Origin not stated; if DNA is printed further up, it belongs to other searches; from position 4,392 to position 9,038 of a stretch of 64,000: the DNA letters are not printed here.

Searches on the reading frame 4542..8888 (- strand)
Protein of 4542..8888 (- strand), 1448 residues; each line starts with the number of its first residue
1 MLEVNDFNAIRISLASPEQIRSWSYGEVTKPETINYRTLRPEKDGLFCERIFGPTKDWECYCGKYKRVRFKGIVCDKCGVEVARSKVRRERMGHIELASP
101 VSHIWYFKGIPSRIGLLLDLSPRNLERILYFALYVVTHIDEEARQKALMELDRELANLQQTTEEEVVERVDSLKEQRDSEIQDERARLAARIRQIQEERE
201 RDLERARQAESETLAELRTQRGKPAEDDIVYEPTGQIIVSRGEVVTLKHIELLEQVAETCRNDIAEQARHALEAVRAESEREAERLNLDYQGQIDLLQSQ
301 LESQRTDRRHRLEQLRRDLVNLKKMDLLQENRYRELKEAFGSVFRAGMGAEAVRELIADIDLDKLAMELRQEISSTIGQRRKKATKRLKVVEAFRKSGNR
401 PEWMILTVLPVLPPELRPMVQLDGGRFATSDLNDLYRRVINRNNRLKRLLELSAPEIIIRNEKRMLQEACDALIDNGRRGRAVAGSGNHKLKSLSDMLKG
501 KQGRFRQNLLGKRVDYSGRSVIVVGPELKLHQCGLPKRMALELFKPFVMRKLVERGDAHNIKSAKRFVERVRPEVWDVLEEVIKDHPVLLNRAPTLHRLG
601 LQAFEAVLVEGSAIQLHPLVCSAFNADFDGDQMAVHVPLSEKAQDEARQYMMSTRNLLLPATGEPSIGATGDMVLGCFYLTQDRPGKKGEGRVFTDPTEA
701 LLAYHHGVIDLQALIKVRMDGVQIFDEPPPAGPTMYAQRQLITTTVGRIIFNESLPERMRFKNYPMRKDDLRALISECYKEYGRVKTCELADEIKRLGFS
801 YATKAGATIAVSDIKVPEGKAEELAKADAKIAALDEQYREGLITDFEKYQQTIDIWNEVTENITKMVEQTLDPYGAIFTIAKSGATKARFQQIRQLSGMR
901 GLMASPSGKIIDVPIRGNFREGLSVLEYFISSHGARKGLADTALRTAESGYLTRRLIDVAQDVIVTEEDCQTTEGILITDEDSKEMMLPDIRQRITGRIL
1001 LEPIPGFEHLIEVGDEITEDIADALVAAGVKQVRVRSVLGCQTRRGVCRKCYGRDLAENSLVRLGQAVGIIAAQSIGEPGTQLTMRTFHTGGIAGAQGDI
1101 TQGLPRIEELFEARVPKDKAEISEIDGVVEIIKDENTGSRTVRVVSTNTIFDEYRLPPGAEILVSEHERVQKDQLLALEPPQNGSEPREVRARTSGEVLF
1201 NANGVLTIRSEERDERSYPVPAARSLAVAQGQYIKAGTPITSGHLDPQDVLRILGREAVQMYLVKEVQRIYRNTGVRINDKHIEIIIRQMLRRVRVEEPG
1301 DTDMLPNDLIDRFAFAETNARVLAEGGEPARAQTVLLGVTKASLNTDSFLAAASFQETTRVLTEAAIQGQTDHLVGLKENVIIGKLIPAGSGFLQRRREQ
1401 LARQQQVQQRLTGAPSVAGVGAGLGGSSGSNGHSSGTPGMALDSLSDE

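Call 16: search_protein_families(library=pfam, proteins=[window:4542-8888:-], max_evalue=0.0001)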
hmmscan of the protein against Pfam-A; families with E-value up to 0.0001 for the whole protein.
window:4542-8888:- (1448 aa): 6 families
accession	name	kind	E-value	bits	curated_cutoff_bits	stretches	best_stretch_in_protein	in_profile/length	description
PF04997.17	RNA_pol_Rpb1_1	-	1.1e-83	281.6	39.7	2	365-509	168-312/312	RNA polymerase Rpb1, domain 1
PF04998.22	RNA_pol_Rpb1_5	-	3.2e-67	227.2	28.5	1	922-1344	1-264/267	RNA polymerase Rpb1, domain 5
PF00623.25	RNA_pol_Rpb1_2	-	8.1e-38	130.7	25.3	1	511-652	1-165/166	RNA polymerase Rpb1, domain 2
PF04983.23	RNA_pol_Rpb1_3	-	1.9e-23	83.6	28.9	1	656-814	1-162/162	RNA polymerase Rpb1, domain 3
PF05000.22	RNA_pol_Rpb1_4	-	2e-07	31.3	24.8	1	843-919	1-106/107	RNA polymerase Rpb1, domain 4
PF01333.25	Apocytochr_F_C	-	3.9e-06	27.4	30.4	0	1125-1181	9-65/118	Apocytochrome F, C-terminal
